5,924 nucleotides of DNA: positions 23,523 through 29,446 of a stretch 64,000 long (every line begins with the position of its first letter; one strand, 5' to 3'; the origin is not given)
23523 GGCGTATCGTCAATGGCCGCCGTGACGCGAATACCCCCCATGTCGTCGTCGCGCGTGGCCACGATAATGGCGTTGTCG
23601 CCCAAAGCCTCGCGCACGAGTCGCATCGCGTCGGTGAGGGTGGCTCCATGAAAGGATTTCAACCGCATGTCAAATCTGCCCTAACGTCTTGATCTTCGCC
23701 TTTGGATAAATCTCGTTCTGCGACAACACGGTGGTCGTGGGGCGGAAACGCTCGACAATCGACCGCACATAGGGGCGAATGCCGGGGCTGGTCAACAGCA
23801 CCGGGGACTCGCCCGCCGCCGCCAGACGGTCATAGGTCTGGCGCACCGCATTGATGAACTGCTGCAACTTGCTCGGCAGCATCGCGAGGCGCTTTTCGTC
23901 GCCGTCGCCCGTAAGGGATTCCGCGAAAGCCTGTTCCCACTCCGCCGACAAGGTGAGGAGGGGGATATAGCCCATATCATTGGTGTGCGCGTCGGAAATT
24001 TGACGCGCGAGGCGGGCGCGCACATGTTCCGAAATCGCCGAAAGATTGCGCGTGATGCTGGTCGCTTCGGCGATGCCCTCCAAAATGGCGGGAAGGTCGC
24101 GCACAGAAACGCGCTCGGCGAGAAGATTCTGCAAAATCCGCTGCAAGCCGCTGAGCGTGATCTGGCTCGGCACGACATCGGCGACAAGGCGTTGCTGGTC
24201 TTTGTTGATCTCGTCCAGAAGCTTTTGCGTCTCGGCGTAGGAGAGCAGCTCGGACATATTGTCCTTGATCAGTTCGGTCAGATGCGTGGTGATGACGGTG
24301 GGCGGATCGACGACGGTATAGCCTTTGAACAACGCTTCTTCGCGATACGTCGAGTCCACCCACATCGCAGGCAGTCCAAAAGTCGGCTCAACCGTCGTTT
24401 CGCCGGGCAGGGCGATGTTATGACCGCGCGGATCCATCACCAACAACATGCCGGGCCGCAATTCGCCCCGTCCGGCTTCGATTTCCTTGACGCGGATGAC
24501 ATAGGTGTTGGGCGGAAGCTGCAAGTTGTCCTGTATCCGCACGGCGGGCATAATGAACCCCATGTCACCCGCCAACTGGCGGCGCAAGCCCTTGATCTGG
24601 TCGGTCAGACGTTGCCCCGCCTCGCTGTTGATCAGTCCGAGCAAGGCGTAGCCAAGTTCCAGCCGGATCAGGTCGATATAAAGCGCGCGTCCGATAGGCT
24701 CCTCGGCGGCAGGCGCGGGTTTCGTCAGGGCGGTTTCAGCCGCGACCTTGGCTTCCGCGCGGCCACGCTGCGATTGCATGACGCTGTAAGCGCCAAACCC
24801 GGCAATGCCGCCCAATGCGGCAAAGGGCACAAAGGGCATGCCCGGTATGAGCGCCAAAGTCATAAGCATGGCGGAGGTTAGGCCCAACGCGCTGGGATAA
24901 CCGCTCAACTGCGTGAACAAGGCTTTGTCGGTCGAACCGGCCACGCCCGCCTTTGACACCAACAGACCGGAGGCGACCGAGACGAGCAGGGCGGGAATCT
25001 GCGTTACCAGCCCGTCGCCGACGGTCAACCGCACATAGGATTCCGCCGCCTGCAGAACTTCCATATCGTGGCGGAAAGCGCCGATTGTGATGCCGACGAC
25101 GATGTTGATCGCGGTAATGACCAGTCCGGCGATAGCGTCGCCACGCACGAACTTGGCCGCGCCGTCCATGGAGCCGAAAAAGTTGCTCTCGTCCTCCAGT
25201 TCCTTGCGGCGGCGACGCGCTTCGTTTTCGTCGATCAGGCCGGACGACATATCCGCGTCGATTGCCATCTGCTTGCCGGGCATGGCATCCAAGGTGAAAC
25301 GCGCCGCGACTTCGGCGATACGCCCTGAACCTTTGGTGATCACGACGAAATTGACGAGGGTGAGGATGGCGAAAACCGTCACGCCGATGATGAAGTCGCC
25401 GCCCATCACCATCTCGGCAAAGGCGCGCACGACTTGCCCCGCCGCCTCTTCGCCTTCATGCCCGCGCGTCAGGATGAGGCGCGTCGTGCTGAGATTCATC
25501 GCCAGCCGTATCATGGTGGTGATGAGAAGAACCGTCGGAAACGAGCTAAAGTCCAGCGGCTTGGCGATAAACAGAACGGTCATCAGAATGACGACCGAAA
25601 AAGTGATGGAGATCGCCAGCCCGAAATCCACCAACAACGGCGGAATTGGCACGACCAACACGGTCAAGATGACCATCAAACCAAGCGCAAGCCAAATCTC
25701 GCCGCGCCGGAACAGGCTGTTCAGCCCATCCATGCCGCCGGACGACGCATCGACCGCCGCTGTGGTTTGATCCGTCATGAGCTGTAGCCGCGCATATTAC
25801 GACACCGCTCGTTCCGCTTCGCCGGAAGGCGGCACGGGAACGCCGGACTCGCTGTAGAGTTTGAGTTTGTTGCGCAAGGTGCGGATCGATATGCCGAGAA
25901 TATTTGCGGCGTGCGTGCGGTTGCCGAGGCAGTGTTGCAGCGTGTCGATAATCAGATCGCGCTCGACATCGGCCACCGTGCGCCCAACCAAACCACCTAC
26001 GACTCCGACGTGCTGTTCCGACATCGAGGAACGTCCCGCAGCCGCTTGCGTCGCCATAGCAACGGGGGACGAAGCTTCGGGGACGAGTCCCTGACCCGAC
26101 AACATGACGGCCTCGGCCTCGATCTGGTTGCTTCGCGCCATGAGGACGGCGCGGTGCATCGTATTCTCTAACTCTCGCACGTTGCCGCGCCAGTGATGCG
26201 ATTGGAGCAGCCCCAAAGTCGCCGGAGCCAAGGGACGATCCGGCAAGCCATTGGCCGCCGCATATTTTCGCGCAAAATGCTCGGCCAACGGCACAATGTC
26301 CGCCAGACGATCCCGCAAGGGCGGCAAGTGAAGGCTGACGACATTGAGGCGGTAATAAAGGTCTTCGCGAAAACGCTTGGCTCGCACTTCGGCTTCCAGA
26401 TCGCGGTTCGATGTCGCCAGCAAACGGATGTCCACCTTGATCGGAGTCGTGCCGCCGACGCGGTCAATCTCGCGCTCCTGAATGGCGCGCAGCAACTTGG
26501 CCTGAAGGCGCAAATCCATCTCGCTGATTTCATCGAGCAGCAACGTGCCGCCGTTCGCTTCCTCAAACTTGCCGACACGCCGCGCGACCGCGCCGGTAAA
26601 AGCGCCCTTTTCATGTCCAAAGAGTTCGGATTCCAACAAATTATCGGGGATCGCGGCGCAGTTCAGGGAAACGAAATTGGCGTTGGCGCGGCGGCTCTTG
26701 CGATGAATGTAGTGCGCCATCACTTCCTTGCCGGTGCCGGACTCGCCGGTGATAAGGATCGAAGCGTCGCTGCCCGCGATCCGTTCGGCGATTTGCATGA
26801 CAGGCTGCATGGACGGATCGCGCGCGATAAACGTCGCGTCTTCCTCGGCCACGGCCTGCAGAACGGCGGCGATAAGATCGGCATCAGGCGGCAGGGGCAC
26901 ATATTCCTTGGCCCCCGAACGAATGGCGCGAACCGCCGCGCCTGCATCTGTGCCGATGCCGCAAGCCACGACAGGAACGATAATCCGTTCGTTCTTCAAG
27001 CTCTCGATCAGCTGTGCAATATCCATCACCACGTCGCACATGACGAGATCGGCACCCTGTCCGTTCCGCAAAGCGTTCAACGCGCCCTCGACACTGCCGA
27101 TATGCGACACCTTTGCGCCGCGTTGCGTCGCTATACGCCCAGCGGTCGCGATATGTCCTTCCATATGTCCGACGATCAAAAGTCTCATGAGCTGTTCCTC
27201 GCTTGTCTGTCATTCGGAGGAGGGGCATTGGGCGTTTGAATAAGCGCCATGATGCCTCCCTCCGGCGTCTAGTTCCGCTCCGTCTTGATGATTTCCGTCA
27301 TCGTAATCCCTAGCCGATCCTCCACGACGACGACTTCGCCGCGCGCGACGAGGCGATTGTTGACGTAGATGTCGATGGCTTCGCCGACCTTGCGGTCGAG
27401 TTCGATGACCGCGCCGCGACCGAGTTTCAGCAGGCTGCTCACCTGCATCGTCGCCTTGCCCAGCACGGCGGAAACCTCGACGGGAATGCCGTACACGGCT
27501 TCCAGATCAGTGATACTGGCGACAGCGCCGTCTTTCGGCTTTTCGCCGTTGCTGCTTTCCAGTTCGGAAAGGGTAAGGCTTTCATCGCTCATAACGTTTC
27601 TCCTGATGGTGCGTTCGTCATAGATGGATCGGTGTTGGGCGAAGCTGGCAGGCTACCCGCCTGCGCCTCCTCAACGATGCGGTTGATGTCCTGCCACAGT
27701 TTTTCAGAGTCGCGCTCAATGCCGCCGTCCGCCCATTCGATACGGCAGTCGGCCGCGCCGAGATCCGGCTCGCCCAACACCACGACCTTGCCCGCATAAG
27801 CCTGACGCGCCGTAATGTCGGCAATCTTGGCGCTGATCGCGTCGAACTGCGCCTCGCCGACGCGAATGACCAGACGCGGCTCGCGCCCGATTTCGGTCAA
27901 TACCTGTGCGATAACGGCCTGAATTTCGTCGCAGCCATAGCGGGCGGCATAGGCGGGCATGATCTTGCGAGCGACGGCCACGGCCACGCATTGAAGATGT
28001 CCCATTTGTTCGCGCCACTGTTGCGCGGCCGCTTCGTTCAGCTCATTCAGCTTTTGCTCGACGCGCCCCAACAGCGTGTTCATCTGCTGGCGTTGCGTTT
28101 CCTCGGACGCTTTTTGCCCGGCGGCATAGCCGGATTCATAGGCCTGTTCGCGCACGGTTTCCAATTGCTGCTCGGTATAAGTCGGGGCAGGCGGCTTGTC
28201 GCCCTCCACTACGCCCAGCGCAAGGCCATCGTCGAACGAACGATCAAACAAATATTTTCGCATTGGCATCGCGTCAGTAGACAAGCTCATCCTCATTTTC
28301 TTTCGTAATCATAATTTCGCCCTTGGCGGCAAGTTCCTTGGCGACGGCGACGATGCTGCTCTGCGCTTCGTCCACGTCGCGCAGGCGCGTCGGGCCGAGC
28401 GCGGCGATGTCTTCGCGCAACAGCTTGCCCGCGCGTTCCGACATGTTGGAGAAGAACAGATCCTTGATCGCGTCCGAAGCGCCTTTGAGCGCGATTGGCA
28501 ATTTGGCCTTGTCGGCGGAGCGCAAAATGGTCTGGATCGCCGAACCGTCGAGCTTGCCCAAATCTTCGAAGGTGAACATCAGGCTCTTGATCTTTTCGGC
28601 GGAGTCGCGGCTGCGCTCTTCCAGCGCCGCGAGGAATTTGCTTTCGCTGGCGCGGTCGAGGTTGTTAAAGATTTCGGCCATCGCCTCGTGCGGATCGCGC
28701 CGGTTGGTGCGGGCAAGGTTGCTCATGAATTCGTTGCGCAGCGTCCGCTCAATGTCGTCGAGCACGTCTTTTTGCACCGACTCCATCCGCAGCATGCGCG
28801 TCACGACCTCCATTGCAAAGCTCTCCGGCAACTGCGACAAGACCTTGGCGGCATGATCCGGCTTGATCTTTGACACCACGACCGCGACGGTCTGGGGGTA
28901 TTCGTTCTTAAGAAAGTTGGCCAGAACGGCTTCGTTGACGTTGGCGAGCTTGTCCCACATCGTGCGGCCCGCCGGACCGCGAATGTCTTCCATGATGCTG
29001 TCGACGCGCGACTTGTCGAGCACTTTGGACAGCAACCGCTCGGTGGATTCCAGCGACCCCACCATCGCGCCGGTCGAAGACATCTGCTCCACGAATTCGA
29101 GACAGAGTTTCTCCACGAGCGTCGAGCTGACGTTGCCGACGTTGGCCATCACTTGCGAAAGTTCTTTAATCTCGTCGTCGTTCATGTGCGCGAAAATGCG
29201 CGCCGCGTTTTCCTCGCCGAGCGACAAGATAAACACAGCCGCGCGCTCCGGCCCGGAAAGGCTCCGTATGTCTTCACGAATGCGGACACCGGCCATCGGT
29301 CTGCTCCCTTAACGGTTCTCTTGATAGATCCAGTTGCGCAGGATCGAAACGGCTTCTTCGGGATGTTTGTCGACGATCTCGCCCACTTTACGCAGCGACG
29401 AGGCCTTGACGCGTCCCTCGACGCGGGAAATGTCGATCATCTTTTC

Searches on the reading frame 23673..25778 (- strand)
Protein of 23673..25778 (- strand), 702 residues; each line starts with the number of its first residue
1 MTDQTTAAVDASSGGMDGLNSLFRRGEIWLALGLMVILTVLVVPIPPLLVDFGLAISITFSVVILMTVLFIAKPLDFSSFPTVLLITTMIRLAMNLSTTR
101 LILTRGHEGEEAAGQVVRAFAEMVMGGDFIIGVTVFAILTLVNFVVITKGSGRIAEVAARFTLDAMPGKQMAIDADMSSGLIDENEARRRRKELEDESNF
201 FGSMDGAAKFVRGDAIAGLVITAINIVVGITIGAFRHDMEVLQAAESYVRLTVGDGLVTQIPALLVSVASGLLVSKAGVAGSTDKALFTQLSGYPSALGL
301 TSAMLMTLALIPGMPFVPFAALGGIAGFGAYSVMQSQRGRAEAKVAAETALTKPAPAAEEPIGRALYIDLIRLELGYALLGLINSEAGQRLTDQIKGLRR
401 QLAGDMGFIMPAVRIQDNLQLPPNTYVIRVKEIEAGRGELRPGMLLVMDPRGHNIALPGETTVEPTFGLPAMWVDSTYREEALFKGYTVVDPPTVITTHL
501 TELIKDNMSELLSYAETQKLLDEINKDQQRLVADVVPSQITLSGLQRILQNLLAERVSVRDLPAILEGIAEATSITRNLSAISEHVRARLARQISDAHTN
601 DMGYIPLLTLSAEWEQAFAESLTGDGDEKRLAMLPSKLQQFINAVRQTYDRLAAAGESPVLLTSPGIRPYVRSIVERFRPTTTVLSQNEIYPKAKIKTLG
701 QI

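Call 56: find_related_loci(query=window:23673-25778:-, collection=genome_contigs, flank=10000)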
Query window:23673-25778:- (702 aa) in genome_contigs; peptide patterns used: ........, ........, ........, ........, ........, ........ (x = any residue, [..] = any of these).
600 stretches matched a pattern (row limit reached: there are more); 584 encode a relative of the query (tblastn E <= 1e-3); the best 80 are kept; 80 distinct loci.
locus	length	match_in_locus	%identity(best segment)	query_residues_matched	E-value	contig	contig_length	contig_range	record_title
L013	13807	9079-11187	84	1-702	0e+0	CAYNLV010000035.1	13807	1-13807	MAG TPA_asm: uncultured Rhodospirillaceae bacterium isolate binchicken_co117_449 genome assembly, contig: NODE_8083_leng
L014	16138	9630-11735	81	1-702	0e+0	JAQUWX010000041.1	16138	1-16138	MAG: Alphaproteobacteria bacterium isolate STD2_20 NODE_13456_length_16138_cov_28.028918_Sandtown_D2, whole genome shotg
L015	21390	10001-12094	79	1-702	0e+0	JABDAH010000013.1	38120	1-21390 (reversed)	MAG: Alphaproteobacteria bacterium isolate BWOrgHeat_Nextera32_MAG2 3300020642.a:Ga0206916_1027, whole genome shotgun se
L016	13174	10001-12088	77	1-702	0e+0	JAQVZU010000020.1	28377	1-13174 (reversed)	MAG: Alphaproteobacteria bacterium isolate STF2_180 NODE_3702_length_28377_cov_3.943894_Sandtown_F2, whole genome shotgu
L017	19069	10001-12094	77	1-702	0e+0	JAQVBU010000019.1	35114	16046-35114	MAG: Alphaproteobacteria bacterium isolate STD2_72 NODE_4277_length_35114_cov_12.129848_Sandtown_D2, whole genome shotgu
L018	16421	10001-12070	79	11-702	0e+0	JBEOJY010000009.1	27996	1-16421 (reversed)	MAG: Bdellovibrionales bacterium isolate mt_II.17 NODE_434_length_27996_cov_23.328907, whole genome shotgun sequence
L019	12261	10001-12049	78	19-702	0e+0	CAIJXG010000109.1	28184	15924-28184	MAG: uncultured proteobacterium isolate Kiruna_bin-02063 genome assembly, contig: bin-02063:109/141, whole genome shotgu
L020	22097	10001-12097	76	1-702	0e+0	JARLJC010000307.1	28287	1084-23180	MAG: Alphaproteobacteria bacterium isolate MAG_CA1 MetaCoAG_Bin_1_Anoxic_k141_2249700, whole genome shotgun sequence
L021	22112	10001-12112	78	1-702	0e+0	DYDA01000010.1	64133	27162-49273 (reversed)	MAG TPA_asm: Micavibrio sp. isolate IMS_BF NODE_39_length_64176_cov_10.6875, whole genome shotgun sequence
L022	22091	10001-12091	77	1-702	0e+0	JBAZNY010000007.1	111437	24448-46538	MAG: Bdellovibrionales bacterium isolate SO_2017_LW4_81 scaffold_556_c1_LW137-91_2017, whole genome shotgun sequence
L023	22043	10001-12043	77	19-702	0e+0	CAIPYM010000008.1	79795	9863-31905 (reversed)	MAG: uncultured proteobacterium isolate I2_bin-123 genome assembly, contig: bin-123:08/76, whole genome shotgun sequence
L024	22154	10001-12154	67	1-702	0e+0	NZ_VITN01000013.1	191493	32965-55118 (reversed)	Nitrospirillum amazonense strain BR 11880 Ga0314209_113, whole genome shotgun sequence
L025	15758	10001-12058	69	16-702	0e+0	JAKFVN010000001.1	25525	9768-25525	MAG: Alphaproteobacteria bacterium isolate D3_Bin_25 D3_0000480, whole genome shotgun sequence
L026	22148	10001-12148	68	1-702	0e+0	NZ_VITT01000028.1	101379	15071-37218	Nitrospirillum viridazoti strain BR 11140 Ga0314212_128, whole genome shotgun sequence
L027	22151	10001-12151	67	1-702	0e+0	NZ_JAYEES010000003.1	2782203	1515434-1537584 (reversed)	Nitrospirillum sp. BR 11164 contig_3, whole genome shotgun sequence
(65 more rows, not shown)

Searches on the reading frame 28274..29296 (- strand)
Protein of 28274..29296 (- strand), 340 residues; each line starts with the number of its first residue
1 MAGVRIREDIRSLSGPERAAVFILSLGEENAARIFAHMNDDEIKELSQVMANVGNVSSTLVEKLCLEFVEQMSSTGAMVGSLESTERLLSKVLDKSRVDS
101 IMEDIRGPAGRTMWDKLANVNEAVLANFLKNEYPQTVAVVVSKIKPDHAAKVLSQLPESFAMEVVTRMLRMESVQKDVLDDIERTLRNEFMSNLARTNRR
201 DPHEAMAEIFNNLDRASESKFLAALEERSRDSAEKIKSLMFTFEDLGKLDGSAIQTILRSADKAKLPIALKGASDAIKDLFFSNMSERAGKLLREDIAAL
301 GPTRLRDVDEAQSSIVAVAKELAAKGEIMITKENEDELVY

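Call 78: search_protein_families(library=pfam, proteins=[window:28274-29296:-], max_evalue=0.00001)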
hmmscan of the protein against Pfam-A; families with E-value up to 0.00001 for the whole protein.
window:28274-29296:- (340 aa): 4 families
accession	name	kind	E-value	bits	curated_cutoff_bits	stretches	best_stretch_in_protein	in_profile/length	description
PF01706.21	FliG_C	-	1.6e-40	138.2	23.3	1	224-330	2-108/108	FliG C-terminal domain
PF14842.11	FliG_N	-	1.7e-34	119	25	1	13-114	2-104/104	FliG N-terminal domain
PF14841.11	FliG_M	-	2.1e-31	108.4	25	1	124-195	3-74/76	FliG middle domain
PF03448.22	MgtE_N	-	2.5e-09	38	25.9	0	115-168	32-85/102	MgtE intracellular N domain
